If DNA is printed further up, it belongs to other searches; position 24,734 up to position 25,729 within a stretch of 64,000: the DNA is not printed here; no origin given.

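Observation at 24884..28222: Bacterial Elp3 joined head-to-head (CATATG) with a Trm9-like methyltransferase, and convergently overlapped by DUF763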

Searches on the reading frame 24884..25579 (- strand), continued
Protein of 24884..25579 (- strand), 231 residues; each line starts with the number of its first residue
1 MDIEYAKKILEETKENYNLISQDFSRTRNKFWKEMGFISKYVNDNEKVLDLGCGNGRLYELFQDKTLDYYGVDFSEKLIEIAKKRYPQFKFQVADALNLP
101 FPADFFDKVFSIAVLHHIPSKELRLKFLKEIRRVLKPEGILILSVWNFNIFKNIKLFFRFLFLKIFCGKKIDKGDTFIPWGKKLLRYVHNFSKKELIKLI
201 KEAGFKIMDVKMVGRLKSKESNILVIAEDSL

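Call 42: find_encoding_contigs(protein=P0013, flank=4000, max_places=2)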
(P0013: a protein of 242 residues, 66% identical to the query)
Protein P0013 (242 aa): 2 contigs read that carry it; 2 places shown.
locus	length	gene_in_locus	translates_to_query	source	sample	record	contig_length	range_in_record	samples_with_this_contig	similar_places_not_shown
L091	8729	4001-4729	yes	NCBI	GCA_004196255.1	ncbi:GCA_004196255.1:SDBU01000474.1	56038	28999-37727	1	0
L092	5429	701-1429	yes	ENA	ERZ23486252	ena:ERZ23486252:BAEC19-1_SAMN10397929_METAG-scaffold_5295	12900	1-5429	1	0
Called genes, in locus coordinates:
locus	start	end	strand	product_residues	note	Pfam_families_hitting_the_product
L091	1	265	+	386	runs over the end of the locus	PF00534:Glycos_transf_1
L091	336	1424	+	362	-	PF05559:DUF763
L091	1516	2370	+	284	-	PF06550:SPP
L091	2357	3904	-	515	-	PF04055:Radical_SAM, PF16199:Radical_SAM_C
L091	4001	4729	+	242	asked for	PF01209:Ubie_methyltran, PF13489:Methyltransf_23, PF07021:MetW (weak), PF13847:Methyltransf_31, PF08241:Methyltransf_11, PF08242:Methyltransf_12, PF13649:Methyltransf_25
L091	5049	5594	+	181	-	PF18306:LDcluster4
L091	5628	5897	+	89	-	PF03144:GTP_EFTU_D2 (weak)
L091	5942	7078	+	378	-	PF01490:Aa_trans, PF03222:Trp_Tyr_perm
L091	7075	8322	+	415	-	PF13263:PHP_C (weak), PF27218:MJ0043_C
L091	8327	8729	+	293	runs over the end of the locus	PF09989:DUF2229, PF06050:HGD-D (weak)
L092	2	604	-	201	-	?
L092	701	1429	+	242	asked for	PF01209:Ubie_methyltran, PF13489:Methyltransf_23, PF07021:MetW (weak), PF13847:Methyltransf_31, PF08241:Methyltransf_11, PF08242:Methyltransf_12, PF13649:Methyltransf_25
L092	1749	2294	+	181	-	PF18306:LDcluster4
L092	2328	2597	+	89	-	PF03144:GTP_EFTU_D2 (weak)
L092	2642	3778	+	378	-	PF01490:Aa_trans, PF03222:Trp_Tyr_perm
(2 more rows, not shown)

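Call 75: find_related_loci(query=A2, collection=metagenome_contigs, flank=4000)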
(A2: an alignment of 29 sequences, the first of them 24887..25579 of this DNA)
Query A2 (231 aa) in metagenome_contigs; peptide patterns used: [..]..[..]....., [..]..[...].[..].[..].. (x = any residue, [..] = any of these).
600 stretches matched a pattern (row limit reached: there are more); 415 encode a relative of the query (tblastn E <= 1e-3); the best 80 are kept; 80 distinct loci.
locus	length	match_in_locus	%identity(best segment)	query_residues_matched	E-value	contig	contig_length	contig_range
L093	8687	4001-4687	57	1-228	5e-80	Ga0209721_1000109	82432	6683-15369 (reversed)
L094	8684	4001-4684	55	1-227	8e-79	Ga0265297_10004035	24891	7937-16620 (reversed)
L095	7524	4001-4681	54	1-228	1e-78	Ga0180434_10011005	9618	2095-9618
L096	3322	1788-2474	51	1-229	3e-78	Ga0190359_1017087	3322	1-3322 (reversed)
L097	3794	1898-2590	52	1-231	8e-78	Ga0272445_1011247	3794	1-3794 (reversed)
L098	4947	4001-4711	55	1-228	8e-78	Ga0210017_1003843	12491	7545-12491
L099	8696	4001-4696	52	1-231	9e-77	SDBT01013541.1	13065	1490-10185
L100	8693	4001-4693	51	1-231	6e-76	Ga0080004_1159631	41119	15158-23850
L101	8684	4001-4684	50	1-228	8e-76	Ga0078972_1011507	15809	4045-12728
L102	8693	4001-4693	54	1-231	5e-75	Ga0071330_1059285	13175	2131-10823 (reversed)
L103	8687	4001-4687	52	1-228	5e-71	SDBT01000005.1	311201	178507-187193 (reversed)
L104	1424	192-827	53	1-207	9e-73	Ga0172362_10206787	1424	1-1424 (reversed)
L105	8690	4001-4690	53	1-230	2e-67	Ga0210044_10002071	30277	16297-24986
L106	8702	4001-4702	54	1-228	3e-75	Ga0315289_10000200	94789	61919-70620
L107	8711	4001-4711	48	1-229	2e-65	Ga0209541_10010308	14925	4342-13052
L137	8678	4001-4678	34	6-210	1e-31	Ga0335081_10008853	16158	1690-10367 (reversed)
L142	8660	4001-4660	35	1-209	5e-30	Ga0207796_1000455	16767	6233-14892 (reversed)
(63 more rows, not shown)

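Call 80: search_protein_families(library=ncbifam, proteins=[L142:298-1113:+, L142:998-2110:+, L142:4702-6489:-, L142:6371-7366:-, L142:7368-8201:-, L137:165-1751:+, L137:4992-5681:-, L137:5689-6579:-, L137:6719-7450:-, L137:7339-7917:-], max_evalue=0.00001)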
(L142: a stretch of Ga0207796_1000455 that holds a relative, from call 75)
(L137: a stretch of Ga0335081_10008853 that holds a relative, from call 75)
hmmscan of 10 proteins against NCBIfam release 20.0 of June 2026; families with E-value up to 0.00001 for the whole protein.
L142:298-1113:+ (271 aa): 1 family
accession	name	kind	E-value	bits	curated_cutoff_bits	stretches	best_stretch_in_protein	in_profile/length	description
NF008635.0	PRK11624.1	equivalog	1.7e-35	122.8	385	1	112-270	129-282/285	phosphatidate cytidylyltransferase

L142:998-2110:+ (370 aa): 1 family
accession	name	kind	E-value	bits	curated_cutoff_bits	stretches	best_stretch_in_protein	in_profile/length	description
TIGR00330.1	glpX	equivalog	7.6e-117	390.2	259.3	1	50-361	3-326/334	class II fructose-bisphosphatase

L142:4702-6489:- (595 aa): 1 family
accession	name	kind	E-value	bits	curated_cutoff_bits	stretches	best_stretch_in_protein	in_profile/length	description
NF045503.1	repair_heli_XPB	equivalog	1.2e-06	27.4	610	1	457-588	20-158/548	DNA repair helicase XPB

L142:6371-7366:- (331 aa): 11 families
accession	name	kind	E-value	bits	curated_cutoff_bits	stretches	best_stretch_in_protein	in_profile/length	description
NF009602.0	PRK13054.1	equivalog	5.5e-36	124.2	284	1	74-310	48-276/301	lipid kinase YegS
TIGR00147.1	TIGR00147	subfamily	4.6e-35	121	118.65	1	28-319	2-287/296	YegS/Rv2252/BmrU family lipid kinase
NF009604.0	PRK13057.1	equivalog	3.8e-33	114.7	274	1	24-330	5-293/302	lipid kinase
NF009603.0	PRK13055.1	subfamily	9.7e-33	113.5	342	1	27-318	2-291/335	diacylglycerol kinase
NF009874.0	PRK13337.1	equivalog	1.7e-31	109.3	385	1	28-317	3-284/305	diacylglycerol kinase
TIGR03702.1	lip_kinase_YegS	equivalog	5.3e-30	104.5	387.45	1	76-329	46-286/295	lipid kinase YegS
NF008882.0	PRK11914.1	equivalog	7.7e-28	97.5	302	1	30-306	11-282/306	diacylglycerol kinase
NF009605.0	PRK13059.1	equivalog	6.4e-25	87.7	313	1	68-311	42-276/295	putative lipid kinase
NF002033.0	PRK00861.1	subfamily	7.7e-17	60.9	293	1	25-308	9-286/328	putative lipid kinase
NF009025.0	PRK12361.1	equivalog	3e-14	52.1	505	1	22-219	236-428/546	hypothetical protein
NF040993.1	MamU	equivalog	3.8e-10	39.7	400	1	75-241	52-209/296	lipid kinase MamU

L142:7368-8201:- (277 aa): 0 families

L137:165-1751:+ (528 aa): 19 families
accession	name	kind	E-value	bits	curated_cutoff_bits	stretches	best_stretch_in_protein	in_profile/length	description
TIGR01357.1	aroB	equivalog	5.6e-110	367.8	305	1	189-520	1-336/344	3-dehydroquinate synthase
NF010627.0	PRK14021.1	equivalog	7.2e-90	301.9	565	1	9-524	10-533/542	bifunctional shikimate kinase/3-dehydroquinate synthase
NF010556.0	PRK13951.1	equivalog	1.5e-79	268.2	560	1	7-522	2-486/492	bifunctional shikimate kinase AroK/3-dehydroquinate synthase AroB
TIGR04425.1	P_lya_rel_AroB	hypoth_equivalog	3.3e-73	246.7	400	1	209-521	24-334/348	AroB-related putative sugar phosphate phospholyase (cyclizing)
NF004852.0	PRK06203.1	equivalog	1.4e-54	185.5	333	1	241-490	89-350/407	3-dehydroquinate synthase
NF010552.0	PRK13946.1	equivalog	2.8e-36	125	186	1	5-157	23-175/198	shikimate kinase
NF010553.0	PRK13947.1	equivalog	1.1e-33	116.9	204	1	5-160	1-156/173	shikimate kinase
NF002988.0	PRK03731.1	equivalog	6.2e-33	114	161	1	4-175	1-167/174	shikimate kinase AroL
NF010554.0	PRK13948.1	equivalog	9.6e-33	113.4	217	1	7-160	12-164/192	shikimate kinase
NF010555.0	PRK13949.1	equivalog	7.5e-29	101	180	1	5-139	1-135/175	shikimate kinase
NF003456.0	PRK05057.1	equivalog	8e-29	100.7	195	1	6-147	5-147/173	shikimate kinase AroK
NF006610.0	PRK09169.1-4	subfamily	1.2e-25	88.4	4299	1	6-152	2866-3012/3056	hypothetical protein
NF040667.1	hom_kin_desulfo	exception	1.8e-21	76.7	197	1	8-147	3-139/163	homoserine kinase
NF006015.0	PRK08154.1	subfamily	6.9e-18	64.8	204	1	6-161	137-294/314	anaerobic benzoate catabolism transcriptional regulator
NF001866.0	PRK00625.1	equivalog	1.6e-17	64.2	142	1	6-150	1-150/173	shikimate kinase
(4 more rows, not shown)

L137:4992-5681:- (229 aa): 0 families

L137:5689-6579:- (296 aa): 10 families
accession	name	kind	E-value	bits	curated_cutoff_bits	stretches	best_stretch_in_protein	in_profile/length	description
NF008592.0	PRK11559.1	equivalog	1.4e-91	306.9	397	1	2-293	3-294/296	2-hydroxy-3-oxopropionate reductase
TIGR01505.1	tartro_sem_red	equivalog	9e-88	294.3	340.75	1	3-292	1-290/291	2-hydroxy-3-oxopropionate reductase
TIGR01692.1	HIBADH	equivalog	1.1e-65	221.9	291.6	1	6-283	1-285/288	3-hydroxyisobutyrate dehydrogenase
NF011633.0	PRK15059.1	equivalog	2.6e-63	213.9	451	1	2-290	1-288/292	2-hydroxy-3-oxopropionate reductase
NF043037.1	ThreonDh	equivalog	1.3e-56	192.2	350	1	3-293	4-292/297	L-threonate dehydrogenase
NF012005.0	PRK15461.1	equivalog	8.6e-47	159.7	348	1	1-291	1-292/298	sulfolactaldehyde 3-reductase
NF007161.0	PRK09599.1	subfamily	3e-24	85.8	271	1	3-228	2-234/302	NADP-dependent phosphogluconate dehydrogenase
TIGR00872.1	gnd_rel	equivalog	3.2e-17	62.7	297.2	1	2-209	1-211/299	phosphogluconate dehydrogenase (NAD(+)-dependent, decarboxylating)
NF006765.0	PRK09287.1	equivalog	3.8e-17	62.3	413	1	3-191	5-203/476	NADP-dependent phosphogluconate dehydrogenase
TIGR00873.1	gnd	equivalog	1.8e-16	60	426.7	1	4-193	2-201/467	decarboxylating NADP(+)-dependent phosphogluconate dehydrogenase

L137:6719-7450:- (243 aa): 1 family
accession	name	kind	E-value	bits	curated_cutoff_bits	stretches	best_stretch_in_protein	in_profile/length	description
NF008299.0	PRK11087.1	equivalog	3.5e-38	131.3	249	1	12-243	7-237/238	oxidative stress defense protein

L137:7339-7917:- (192 aa): 0 families
